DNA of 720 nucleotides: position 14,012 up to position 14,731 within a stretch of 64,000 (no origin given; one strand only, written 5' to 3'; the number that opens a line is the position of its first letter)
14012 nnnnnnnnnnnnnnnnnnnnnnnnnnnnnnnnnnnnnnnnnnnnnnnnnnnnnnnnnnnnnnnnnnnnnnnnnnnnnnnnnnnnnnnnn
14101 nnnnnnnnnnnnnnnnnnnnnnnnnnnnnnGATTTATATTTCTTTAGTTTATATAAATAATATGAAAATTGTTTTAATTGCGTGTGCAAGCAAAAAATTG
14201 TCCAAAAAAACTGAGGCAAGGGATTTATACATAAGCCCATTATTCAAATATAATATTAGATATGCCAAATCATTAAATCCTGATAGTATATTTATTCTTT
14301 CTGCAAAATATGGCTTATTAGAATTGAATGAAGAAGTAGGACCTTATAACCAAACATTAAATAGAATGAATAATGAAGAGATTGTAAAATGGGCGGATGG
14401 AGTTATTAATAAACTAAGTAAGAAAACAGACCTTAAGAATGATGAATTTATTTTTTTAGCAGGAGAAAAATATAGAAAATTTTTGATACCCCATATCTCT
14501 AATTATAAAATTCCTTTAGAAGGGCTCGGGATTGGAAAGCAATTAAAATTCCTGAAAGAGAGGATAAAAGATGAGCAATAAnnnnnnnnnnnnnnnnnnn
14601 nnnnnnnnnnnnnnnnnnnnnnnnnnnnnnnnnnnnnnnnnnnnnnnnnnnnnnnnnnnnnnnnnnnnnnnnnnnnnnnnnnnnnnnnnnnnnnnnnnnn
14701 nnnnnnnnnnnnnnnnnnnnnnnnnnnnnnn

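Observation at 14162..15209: Two-gene module: conserved unknown protein + GIY-YIG-like nuclease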

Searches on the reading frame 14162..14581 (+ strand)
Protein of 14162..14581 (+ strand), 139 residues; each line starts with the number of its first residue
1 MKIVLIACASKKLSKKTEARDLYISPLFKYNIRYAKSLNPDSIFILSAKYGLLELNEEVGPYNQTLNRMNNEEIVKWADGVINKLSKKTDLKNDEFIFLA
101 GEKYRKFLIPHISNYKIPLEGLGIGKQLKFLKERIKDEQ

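Call 3: search_protein_families(library=pfam, proteins=[window:14162-14581:+], max_evalue=1)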
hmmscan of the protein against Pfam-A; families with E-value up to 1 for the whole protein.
window:14162-14581:+ (139 aa): 2 families
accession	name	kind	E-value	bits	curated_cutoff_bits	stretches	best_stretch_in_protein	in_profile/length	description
PF21818.3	DUF6884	-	4.4e-45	153.6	30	1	3-133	1-135/135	Family of unknown function (DUF6884)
PF03883.20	H2O2_YaaD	-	0.007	16.4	29.6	1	41-110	103-173/236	Peroxide stress protein YaaA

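Call 4: search_protein_families(library=ncbifam, proteins=[window:14162-14581:+], max_evalue=1)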
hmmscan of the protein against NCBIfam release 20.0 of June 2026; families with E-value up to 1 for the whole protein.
window:14162-14581:+ (139 aa): 0 families

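Call 5: search_protein_families(library=padloc, proteins=[window:14162-14581:+], max_evalue=1)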
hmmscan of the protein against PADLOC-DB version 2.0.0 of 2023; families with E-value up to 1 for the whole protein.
window:14162-14581:+ (139 aa): 7 families
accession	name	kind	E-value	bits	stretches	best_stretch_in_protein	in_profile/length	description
PDLC04712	PDC-M57A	-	3.1e-60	200.5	1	2-135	3-136/138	-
PDLC02815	DpdC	-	4.3e-05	21.1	1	12-75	48-110/312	DpdC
PDLC02813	DpdC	-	0.00017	19.1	1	14-72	47-104/310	DpdC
PDLC02818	DpdC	-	0.00025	18.4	1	14-78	52-115/319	DpdC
PDLC02938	RT_I-B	-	0.0012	16.1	1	69-116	46-93/332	-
PDLC02820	DpdC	-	0.0053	14.8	1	39-93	76-130/165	DpdC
PDLC02816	DpdC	-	0.0089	13.4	1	14-84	50-126/313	DpdC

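Call 6: search_protein_families(library=phrogs, proteins=[window:14162-14581:+], max_evalue=1)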
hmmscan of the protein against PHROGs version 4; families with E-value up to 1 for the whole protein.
window:14162-14581:+ (139 aa): 3 families
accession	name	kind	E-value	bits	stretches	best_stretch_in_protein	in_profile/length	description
phrog_5935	-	unknown function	2.7e-26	93.3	1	1-136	7-150/155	-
phrog_5436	-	unknown function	1.3e-10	42.3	1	2-64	128-193/267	-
phrog_27912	-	unknown function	0.11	13.9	1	43-101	35-92/97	-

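Call 25: predict_structure(protein=window:14162-14581:+)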
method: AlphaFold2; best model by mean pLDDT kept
length: 139 residues; sequences in the alignment: 1
mean_pLDDT: 49.9   pTM: 0.45
mean pLDDT of the five models: 49.9, 48.1, 46.5, 40.3, 39.0
residues with pLDDT >= 90: 0; 70-90: 13; 50-70: 62; < 50: 64
segments of 3 or more residues with pLDDT < 50: 1-27, 54-59, 109-139
pLDDT, mean of each block of 10 residues (from residue 1): 32 37 46 54 60 50 61 69 73 63 53 33 34 34
secondary structure, 60 per line:
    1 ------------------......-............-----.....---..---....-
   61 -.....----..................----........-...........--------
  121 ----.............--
elements in order: H19-24 H26-37 E43-47 H56-59 H62-66 H71-88 E96-100 H102-112 H125-137
